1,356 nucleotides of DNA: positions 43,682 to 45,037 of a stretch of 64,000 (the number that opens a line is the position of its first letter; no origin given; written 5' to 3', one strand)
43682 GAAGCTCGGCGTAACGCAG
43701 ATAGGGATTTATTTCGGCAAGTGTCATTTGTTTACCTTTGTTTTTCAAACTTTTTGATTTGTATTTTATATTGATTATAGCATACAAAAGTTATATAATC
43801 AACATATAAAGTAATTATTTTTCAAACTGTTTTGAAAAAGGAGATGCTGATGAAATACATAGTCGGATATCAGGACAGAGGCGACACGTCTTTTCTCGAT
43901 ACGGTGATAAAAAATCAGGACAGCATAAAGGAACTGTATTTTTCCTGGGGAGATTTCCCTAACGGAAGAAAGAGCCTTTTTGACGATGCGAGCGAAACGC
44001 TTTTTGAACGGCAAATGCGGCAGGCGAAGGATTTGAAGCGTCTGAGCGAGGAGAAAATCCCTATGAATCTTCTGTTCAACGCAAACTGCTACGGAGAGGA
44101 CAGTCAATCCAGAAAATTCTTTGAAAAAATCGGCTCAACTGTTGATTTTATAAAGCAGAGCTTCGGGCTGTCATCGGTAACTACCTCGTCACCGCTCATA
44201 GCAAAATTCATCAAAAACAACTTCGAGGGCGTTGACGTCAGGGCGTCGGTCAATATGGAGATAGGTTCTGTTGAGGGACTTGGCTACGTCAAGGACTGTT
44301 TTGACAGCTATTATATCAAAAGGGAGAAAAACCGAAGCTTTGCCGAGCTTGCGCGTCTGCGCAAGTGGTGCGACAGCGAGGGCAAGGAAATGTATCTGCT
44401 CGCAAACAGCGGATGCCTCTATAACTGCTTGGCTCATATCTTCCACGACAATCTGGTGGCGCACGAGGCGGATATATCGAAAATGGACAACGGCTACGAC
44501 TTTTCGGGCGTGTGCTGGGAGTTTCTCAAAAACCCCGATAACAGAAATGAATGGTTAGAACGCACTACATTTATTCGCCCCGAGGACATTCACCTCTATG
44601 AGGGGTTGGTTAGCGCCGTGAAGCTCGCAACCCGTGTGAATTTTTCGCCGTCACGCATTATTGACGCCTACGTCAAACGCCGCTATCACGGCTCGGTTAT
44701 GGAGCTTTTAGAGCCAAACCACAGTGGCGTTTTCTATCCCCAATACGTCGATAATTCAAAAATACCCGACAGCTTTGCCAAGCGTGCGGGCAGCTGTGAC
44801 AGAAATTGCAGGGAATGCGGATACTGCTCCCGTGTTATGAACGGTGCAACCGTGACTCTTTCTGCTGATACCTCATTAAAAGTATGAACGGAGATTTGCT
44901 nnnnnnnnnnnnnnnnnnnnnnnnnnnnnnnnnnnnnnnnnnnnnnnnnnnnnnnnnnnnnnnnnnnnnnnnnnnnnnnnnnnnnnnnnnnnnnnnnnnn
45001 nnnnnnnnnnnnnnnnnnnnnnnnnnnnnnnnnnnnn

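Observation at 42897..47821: AraC-controlled operon: U32-like protein plus three tandem QueG/reductive-dehalogenase-like Fe-S paralogs, one gene away from tgt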

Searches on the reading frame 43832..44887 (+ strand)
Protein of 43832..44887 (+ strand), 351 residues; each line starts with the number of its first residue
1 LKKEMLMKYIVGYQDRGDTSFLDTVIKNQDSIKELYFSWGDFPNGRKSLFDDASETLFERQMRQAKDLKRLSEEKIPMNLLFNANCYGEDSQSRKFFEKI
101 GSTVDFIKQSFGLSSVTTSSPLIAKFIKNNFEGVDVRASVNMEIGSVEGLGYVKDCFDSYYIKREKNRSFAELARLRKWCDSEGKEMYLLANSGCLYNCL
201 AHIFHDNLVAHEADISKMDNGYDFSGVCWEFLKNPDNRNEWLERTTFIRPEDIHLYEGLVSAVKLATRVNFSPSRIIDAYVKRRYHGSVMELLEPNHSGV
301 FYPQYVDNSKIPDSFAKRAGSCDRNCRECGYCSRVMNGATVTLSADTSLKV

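Call 3: search_protein_families(library=pfam, proteins=[window:43832-44887:+], max_evalue=1)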
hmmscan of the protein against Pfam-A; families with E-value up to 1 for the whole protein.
window:43832-44887:+ (351 aa): 1 family
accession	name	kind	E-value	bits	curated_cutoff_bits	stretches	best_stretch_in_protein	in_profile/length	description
PF09989.15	DUF2229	-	0.16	12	29.4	1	285-322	58-95/218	CoA enzyme activase uncharacterised domain (DUF2229)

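Call 4: search_protein_families(library=ncbifam, proteins=[window:43832-44887:+], max_evalue=1)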
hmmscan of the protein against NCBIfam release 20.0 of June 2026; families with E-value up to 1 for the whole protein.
window:43832-44887:+ (351 aa): 0 families

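Call 5: search_solved_structures(query=window:43832-44887:+, max_evalue=10, show_alignments=2)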
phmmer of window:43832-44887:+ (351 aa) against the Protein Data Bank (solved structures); distinct sequences matched with E-value up to 10: 0.

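Call 7: find_homologous_proteins(query=window:43832-44887:+)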
Query window:43832-44887:+ (351 aa): 3634 proteins with E <= 0.001 among 5455 candidates; the best 120 are listed.
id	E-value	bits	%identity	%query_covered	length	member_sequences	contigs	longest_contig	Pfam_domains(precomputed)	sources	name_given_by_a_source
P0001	3.1e-235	798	100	98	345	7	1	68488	-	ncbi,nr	ncbi:MAG: hypothetical protein IKA74_03590 [Clostridia bacterium]|nr:hypothetical protein [Clostridi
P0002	4.1e-164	564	70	98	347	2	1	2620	-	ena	-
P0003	1.1e-161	556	68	97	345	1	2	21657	-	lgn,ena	-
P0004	1.2e-159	549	67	98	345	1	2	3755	-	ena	-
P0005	2.3e-156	539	67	99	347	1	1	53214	-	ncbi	-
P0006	6.0e-156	537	66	98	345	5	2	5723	-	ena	-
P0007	6.9e-156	537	68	98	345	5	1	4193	-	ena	-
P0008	7.6e-156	537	67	98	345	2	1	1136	-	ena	-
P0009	1.0e-155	536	66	98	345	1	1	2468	-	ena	-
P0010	2.1e-155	535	66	98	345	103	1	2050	-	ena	-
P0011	3.5e-155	535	67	98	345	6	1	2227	-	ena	-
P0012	5.8e-155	534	66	98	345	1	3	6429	-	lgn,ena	-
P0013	1.2e-154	533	66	98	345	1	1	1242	-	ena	-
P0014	1.9e-154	532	67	98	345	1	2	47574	-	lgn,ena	-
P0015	2.9e-154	532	67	98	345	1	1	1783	-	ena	-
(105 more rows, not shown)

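Call 9: search_solved_structures(query=A1, max_evalue=10, show_alignments=3)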
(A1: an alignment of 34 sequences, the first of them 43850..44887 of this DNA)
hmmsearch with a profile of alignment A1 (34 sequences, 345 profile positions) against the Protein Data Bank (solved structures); distinct sequences matched with E-value up to 10: 0.

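Call 14: find_related_loci(query=A1, collection=genome_contigs, flank=10000)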
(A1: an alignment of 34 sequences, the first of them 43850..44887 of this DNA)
Query A1 (345 aa) in genome_contigs; peptide patterns used: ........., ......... (x = any residue, [..] = any of these).
369 stretches matched a pattern; 336 encode a relative of the query (tblastn E <= 1e-3); the best 80 are kept; 80 distinct loci.
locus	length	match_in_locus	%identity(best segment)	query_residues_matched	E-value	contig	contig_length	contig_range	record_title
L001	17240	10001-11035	65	1-345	2e-158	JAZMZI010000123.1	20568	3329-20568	MAG: Eubacteriales bacterium isolate T1900044750_TS20190416.MAGScoT_cleanbin_000046 SGB_2190_k141_3683369, whole genome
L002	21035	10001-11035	64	1-345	1e-156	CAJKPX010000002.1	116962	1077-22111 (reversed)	MAG TPA_asm: uncultured Clostridiales bacterium isolate ERR321560-bin.25 genome assembly, contig: NODE_105_length_116962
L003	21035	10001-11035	63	1-345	1e-154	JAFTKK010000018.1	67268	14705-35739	MAG: Clostridia bacterium isolate RGIG3899 Roe_deer_Cecum-2__c85009, whole genome shotgun sequence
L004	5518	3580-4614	64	1-345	4e-156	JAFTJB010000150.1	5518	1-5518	MAG: Clostridia bacterium isolate RGIG3864 Roe_deer_Cecum-1__c660284, whole genome shotgun sequence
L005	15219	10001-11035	63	1-345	3e-154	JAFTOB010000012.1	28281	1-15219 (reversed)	MAG: Clostridia bacterium isolate RGIG3994 Roe_deer_Cecum-4__c35175, whole genome shotgun sequence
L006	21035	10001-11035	63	1-345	4e-153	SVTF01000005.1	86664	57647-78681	MAG: Oscillospiraceae bacterium isolate SIG688 NODE_6612_length_86664_cov_2.769705, whole genome shotgun sequence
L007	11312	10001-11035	63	1-345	7e-153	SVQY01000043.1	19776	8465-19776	MAG: Oscillospiraceae bacterium isolate SIG629 NODE_13516_length_19776_cov_2.223472, whole genome shotgun sequence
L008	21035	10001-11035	63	1-345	3e-152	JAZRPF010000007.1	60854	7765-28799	MAG: Eubacteriales bacterium isolate T1900045381_YK20190071.MAGScoT_cleanbin_000007 SGB_6891_k141_416737, whole genome s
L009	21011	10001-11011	63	1-337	1e-151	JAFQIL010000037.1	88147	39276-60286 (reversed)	MAG: Oscillospiraceae bacterium isolate RGIG1849 Goat_Cecum-5__c117261, whole genome shotgun sequence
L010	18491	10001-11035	62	1-345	5e-151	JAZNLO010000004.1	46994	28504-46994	MAG: Acutalibacteraceae bacterium isolate T1900044670_TS20190136.MAGScoT_cleanbin_000005 SGB_1578_k141_2759407, whole ge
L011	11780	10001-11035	62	1-345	8e-151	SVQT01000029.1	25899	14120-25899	MAG: Oscillospiraceae bacterium isolate SIG624 NODE_9308_length_25899_cov_1.934891, whole genome shotgun sequence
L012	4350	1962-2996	63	1-345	2e-154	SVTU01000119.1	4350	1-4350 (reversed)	MAG: Oscillospiraceae bacterium isolate SIG703 NODE_276841_length_4350_cov_4.402084, whole genome shotgun sequence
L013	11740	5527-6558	61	1-345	6e-150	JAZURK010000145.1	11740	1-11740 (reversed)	MAG: Christensenellaceae bacterium isolate T1900044851_TS20190317.MAGScoT_cleanbin_000090 SGB_3027_k141_2109634, whole g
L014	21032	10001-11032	61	1-345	1e-148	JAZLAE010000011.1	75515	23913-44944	MAG: Christensenellaceae bacterium isolate T1900045081_TC20190075.MAGScoT_cleanbin_000004 SGB_4659_k141_2320436, whole g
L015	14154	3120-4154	62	1-345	2e-147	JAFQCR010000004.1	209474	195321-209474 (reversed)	MAG: Clostridia bacterium isolate RGIG1699 Goat_Cecum-2__c123607, whole genome shotgun sequence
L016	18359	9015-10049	62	1-345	2e-147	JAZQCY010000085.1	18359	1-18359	MAG: Acutalibacteraceae bacterium isolate T1900044637_TS20190103.MAGScoT_cleanbin_000031 SGB_1183_k141_2541116, whole ge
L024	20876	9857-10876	61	1-341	1e-140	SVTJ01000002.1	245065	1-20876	MAG: Oscillospiraceae bacterium isolate SIG692 NODE_569_length_245065_cov_8.845569, whole genome shotgun sequence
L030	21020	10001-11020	55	1-340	6e-132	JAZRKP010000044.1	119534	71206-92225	MAG: Clostridia bacterium isolate T1900045446_YK20190137.MAGScoT_cleanbin_000004 SGB_7157_k141_2277409, whole genome sho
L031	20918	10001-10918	62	1-305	2e-130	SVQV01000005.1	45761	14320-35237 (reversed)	MAG: Oscillospiraceae bacterium isolate SIG626 NODE_4456_length_45761_cov_1.649932, whole genome shotgun sequence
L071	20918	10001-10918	57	1-305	1e-118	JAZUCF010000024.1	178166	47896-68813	MAG: Clostridia bacterium isolate T1900045314_YK20190003.MAGScoT_cleanbin_000025 SGB_6274_k141_1342318, whole genome sho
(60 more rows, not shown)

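Call 18: predict_structure(alignment_id=A1)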
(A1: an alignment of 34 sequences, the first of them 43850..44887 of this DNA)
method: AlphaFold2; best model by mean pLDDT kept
length: 345 residues; sequences in the alignment: 34
mean_pLDDT: 88.3   pTM: 0.89
mean pLDDT of the five models: 88.3, 86.6, 85.7, 83.7, 83.4
residues with pLDDT >= 90: 224; 70-90: 90; 50-70: 24; < 50: 7
segments of 3 or more residues with pLDDT < 50: 43-45
pLDDT, mean of each block of 10 residues (from residue 1): 92 91 98 76 58 91 97 87 83 96 97 94 97 92 97 95 95 98 93 75 66 55 87 90 96 95 89 96 89 91 94 88 92 90 56
secondary structure, 60 per line:
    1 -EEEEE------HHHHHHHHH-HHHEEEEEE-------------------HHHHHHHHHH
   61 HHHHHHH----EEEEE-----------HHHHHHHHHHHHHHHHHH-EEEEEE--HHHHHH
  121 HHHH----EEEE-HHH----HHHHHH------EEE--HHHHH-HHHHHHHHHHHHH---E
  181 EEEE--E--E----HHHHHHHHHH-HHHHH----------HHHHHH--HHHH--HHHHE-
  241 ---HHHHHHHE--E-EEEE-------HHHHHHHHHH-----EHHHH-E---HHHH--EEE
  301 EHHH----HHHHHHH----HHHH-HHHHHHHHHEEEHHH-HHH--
elements in order: E2-6 H13-21 E26-31 H51-67 E72-76 H88-105 E107-112 H115-124 E129-132 H141-146 E153-155 H158-162 H164-176 E180-184 H195-204 H206-210 H221-226 H229-232 H235-238 H244-250 E256-259 H267-276 H283-286 H292-295 E298-301 H309-315 H320-323 H325-333 E334-336

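Call 23: fold_search(model_id=the predicted structure, library=pdb)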
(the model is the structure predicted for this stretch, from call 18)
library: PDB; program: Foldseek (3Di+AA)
matches with E <= 10: 1863; with E <= 0.001: 25
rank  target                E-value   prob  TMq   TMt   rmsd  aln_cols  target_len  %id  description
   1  5d88                  2.4e-10  1.00  0.52  0.70   5.5       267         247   15  The Structure of the U32 Peptidase Mk0906 (released 2015-12-02)
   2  1kko_A                1.9e-04  1.00  0.35  0.30  13.3       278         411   10  CRYSTAL STRUCTURE OF CITROBACTER AMALONATICUS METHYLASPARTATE AMMONIA LYASE (released 2002-01-30)
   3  1jpd                  2.2e-04  1.00  0.35  0.37   8.0       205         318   11  L-Ala-D/L-Glu Epimerase (released 2001-12-21)
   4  8xiv                  2.8e-04  1.00  0.32  0.36  12.9       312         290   12  Production of D-psicose (released 2024-12-25)
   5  1dtn                  3.1e-04  1.00  0.35  0.34   8.1       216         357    9  MANDELATE RACEMASE MUTANT D270N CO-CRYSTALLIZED WITH (S)-ATROLACTATE (released 1996-10-14)
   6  3vni_C                3.5e-04  1.00  0.33  0.38  11.9       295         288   11  Crystal structures of D-Psicose 3-epimerase from Clostridium cellulolyticum H10 and its complex with ketohexose sugars (released 2012-08-01)
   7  1lrn_B                3.5e-04  0.99  0.31  0.38  10.8       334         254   11  Aquifex aeolicus KDO8P synthase H185G mutant in complex with Cadmium (released 2002-11-27)
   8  5vyz_B                3.9e-04  1.00  0.38  0.14  10.2       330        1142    9  Crystal structure of Lactococcus lactis pyruvate carboxylase in complex with cyclic-di-AMP (released 2017-08-16)
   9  1mdl                  4.2e-04  1.00  0.34  0.33   9.0       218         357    8  MANDELATE RACEMASE MUTANT K166R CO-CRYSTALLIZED WITH (R)-MANDELATE (released 1996-10-14)
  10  2hzg_B                5.0e-04  1.00  0.34  0.31  10.5       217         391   13  Crystal structure of predicted Mandelate racemase from Rhodobacter sphaeroides (released 2006-08-29)
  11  7mqx_E                5.9e-04  1.00  0.34  0.33   9.2       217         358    8  P. putida mandelate racemase forms an oxobenzoxaborole adduct with 2-formylphenylboronic acid (released 2021-08-11)
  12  4iqd_A                6.3e-04  1.00  0.33  0.39  13.8       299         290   12  Crystal Structure of Carboxyvinyl-Carboxyphosphonate Phosphorylmutase from Bacillus anthracis (released 2013-01-23)
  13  2r91_A                6.3e-04  0.99  0.32  0.37  15.5       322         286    9  Crystal Structure of KD(P)GA from T.tenax (released 2008-03-18)
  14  3cyj_A                6.6e-04  1.00  0.36  0.34   8.8       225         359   11  Crystal structure of a mandelate racemase/muconate lactonizing enzyme-like protein from Rubrobacter xylanophilus (released 2008-05-06)
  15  3jva_C                7.9e-04  1.00  0.34  0.34   4.6       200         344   10  Crystal structure of Dipeptide Epimerase from Enterococcus faecalis V583 (released 2010-08-11)
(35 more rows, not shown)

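Call 26: search_protein_families(library=pfam, proteins=[L010:12112-12471:+, L031:14308-15570:+, L002:14861-16858:+, L016:13099-13659:+, L024:14200-15930:+, L030:5139-6131:-, L071:13982-15451:+], max_evalue=0.01)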
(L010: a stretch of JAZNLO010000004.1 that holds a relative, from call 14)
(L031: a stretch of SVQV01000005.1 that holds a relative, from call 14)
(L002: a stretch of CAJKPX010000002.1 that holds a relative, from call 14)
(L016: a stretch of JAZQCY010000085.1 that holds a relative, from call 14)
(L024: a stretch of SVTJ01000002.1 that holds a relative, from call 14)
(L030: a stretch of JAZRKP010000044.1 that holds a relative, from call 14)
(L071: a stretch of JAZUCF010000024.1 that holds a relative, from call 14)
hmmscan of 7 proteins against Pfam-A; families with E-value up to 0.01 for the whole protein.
L010:12112-12471:+ (119 aa): 4 families
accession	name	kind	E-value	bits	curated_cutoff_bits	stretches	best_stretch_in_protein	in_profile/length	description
PF07883.17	Cupin_2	-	4.7e-08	33.1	27.2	1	43-96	13-65/70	Cupin domain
PF21129.3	TibC_1st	-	0.0023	18.4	27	0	70-113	8-52/63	Glycosyltransferase TibC, N-terminal domain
PF07385.18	Lyx_isomer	-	0.0024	17.5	20.8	1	48-116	135-202/222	D-lyxose isomerase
PF04115.18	Ureidogly_lyase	-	0.0044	17.1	23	0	43-116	73-158/162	Ureidoglycolate lyase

L031:14308-15570:+ (420 aa): 2 families
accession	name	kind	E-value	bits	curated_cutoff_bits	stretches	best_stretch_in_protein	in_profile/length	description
PF01408.29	GFO_IDH_MocA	-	3.9e-19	69.9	24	1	6-123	1-119/120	Oxidoreductase family, NAD-binding Rossmann fold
PF02423.21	OCD_Mu_crystall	-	0.009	15.5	24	0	6-94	130-222/314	Ornithine cyclodeaminase/mu-crystallin family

L002:14861-16858:+ (665 aa): 4 families
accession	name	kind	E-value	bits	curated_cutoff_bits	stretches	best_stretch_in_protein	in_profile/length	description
PF06662.19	C5-epim_C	-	0.00013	22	23.3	1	436-469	39-72/188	D-glucuronyl C5-epimerase C-terminus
PF03663.20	Glyco_hydro_76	-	0.00038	20.5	25.9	0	482-614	155-284/366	Glycosyl hydrolase family 76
PF07944.18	Beta-AFase-like_GH127_cat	-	0.0021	17.6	24.9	0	437-509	136-203/376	Beta-L-arabinofuranosidase, GH127 catalytic domain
PF07470.19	Glyco_hydro_88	-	0.0048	16.4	26.6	0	435-509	38-102/352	Glycosyl Hydrolase Family 88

L016:13099-13659:+ (186 aa): 1 family
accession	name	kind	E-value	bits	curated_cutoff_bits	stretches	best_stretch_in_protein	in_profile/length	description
PF10688.14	Imp-YgjV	-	2.3e-23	83.2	23.5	1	6-165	2-155/159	Bacterial inner membrane protein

L024:14200-15930:+ (576 aa): 3 families
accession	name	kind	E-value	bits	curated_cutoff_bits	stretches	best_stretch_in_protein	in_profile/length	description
PF18952.6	DUF5696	-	9.9e-31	107.3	25.6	1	222-572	262-611/612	Family of unknown function (DUF5696)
PF19773.5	DUF6259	-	5.1e-05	23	28.7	1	235-448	69-292/300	Domain of unknown function (DUF6259)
PF12905.13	Glyco_hydro_101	-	0.0033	17.3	25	1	227-316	48-132/272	Endo-alpha-N-acetylgalactosaminidase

L030:5139-6131:- (330 aa): 3 families
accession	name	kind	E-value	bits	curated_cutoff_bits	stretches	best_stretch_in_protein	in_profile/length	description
PF04055.27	Radical_SAM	-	8.2e-20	72.1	29.5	1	10-167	1-165/166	Radical SAM superfamily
PF13186.11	SPASM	-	5.4e-14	52.7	21.5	1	219-300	1-67/67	Iron-sulfur cluster-binding domain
PF13353.11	Fer4_12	-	1.7e-05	25.6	22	1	14-113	13-115/137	4Fe-4S single cluster domain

L071:13982-15451:+ (489 aa): 1 family
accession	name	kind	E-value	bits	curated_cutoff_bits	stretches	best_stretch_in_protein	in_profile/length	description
PF00144.29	Beta-lactamase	-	1.4e-27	97.2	27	1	34-299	19-313/329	Beta-lactamase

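Call 49: search_protein_representatives(alignment_id=A1)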
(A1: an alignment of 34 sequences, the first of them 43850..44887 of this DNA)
Query: 34 sequences, 345 profile positions. Proteins with E-value up to 0.001 (for the whole library): 1507; up to 1e-10: 922; up to 1e-30: 159. The best 150 are listed.
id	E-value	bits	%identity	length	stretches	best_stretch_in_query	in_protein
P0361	9.7e-132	455.4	-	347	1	1-338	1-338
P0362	1.2e-117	409.1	-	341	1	1-337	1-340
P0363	2.2e-114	398.4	-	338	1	2-334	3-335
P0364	5.1e-106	370.9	-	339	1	2-339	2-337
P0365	4.4e-105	367.8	-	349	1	1-333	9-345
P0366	1.3e-104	366.3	-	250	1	1-197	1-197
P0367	3.5e-100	351.7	-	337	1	1-329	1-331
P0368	1.4e-99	349.7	-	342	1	1-334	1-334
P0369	1.0e-98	346.8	-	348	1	1-340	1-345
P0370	3.3e-97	341.9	-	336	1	1-333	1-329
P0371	9.8e-95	333.7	-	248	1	1-249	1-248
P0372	7.0e-94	330.9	-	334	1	1-339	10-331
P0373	3.3e-92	325.4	-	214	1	136-338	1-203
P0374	9.9e-91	320.6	-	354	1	1-337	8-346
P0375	2.1e-89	316.2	-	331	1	2-331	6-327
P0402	1.6e-72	260.7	-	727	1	158-339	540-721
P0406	1.8e-70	254.0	-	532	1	1-307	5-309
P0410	2.2e-67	243.8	-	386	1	2-334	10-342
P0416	4.7e-63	229.6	-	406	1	5-263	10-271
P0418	2.8e-62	227.0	-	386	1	2-335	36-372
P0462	3.4e-45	170.8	-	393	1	1-179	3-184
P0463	3.7e-45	170.7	-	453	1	2-210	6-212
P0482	3.6e-37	144.5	-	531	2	1-336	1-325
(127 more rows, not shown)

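Call 53: search_solved_structures(query=A5, max_evalue=10, show_alignments=2)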
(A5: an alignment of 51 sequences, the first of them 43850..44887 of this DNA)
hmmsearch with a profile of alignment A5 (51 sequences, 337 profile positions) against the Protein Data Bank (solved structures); distinct sequences matched with E-value up to 10: 2.
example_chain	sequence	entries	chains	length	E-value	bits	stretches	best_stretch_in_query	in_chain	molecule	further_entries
5d88_A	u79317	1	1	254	0.0016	20.7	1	55-168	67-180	Predicted protease of the collagenase family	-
6wjh_A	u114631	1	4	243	1.3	11.2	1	85-164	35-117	Fusion protein of PCF11 and MAGE-A11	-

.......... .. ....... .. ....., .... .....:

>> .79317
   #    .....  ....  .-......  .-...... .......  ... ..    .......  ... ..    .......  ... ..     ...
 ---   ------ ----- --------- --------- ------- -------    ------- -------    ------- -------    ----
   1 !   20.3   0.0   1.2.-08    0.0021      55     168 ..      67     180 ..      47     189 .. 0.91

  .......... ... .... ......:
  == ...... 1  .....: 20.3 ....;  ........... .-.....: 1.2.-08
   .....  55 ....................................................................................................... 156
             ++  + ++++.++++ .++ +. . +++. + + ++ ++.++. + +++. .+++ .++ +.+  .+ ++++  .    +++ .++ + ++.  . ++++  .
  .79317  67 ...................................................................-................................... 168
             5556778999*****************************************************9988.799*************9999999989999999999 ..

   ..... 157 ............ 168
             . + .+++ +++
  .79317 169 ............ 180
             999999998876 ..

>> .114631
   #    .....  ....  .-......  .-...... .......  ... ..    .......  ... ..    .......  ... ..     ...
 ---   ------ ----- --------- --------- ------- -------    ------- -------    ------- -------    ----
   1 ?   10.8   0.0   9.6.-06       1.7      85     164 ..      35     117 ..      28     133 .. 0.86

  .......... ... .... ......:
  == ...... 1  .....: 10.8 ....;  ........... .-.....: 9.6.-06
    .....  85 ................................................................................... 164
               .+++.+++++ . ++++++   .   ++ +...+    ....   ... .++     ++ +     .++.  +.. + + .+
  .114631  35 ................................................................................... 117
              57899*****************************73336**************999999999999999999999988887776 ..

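Call 54: search_protein_families(library=pfam, alignment_id=A5, max_evalue=0.1)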
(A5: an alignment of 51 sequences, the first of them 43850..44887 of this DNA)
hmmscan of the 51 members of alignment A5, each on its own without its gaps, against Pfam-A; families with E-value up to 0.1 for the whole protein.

A. member 1, window:43850-44887:+ (345 aa): 0 families

B. families by the number of members that match (of 51 scanned): 13 families
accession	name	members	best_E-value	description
PF01136.24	Peptidase_U32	16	6.5e-14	Peptidase family U32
PF13183.11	Fer4_8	2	0.017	4Fe-4S dicluster domain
PF13187.11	Fer4_9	1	0.0037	4Fe-4S dicluster domain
PF18745.7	SNAD2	1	0.0096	Secreted Novel AID/APOBEC-like Deaminase 2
PF23359.1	Lsr2_DNA-bd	1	0.013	Lsr2 DNA-binding domain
PF01320.23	Colicin_Pyocin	1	0.021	Colicin immunity protein / pyocin immunity protein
PF15649.12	Tox-REase-7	1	0.026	Restriction endonuclease fold toxin 7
PF00478.31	IMPDH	1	0.044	IMP dehydrogenase / GMP reductase domain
PF02053.20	Gene66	1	0.047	Gene 66 (IR5) protein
PF17121.11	zf-C3HC4_5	1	0.062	Zinc finger, C3HC4 type (RING finger)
PF04060.18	FeS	1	0.074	Putative Fe-S cluster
PF04639.17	Baculo_E56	1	0.082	Baculoviral E56 protein, specific to ODV envelope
PF13364.12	BetaGal_ABD2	1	0.088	Beta-galactosidase second all-beta domain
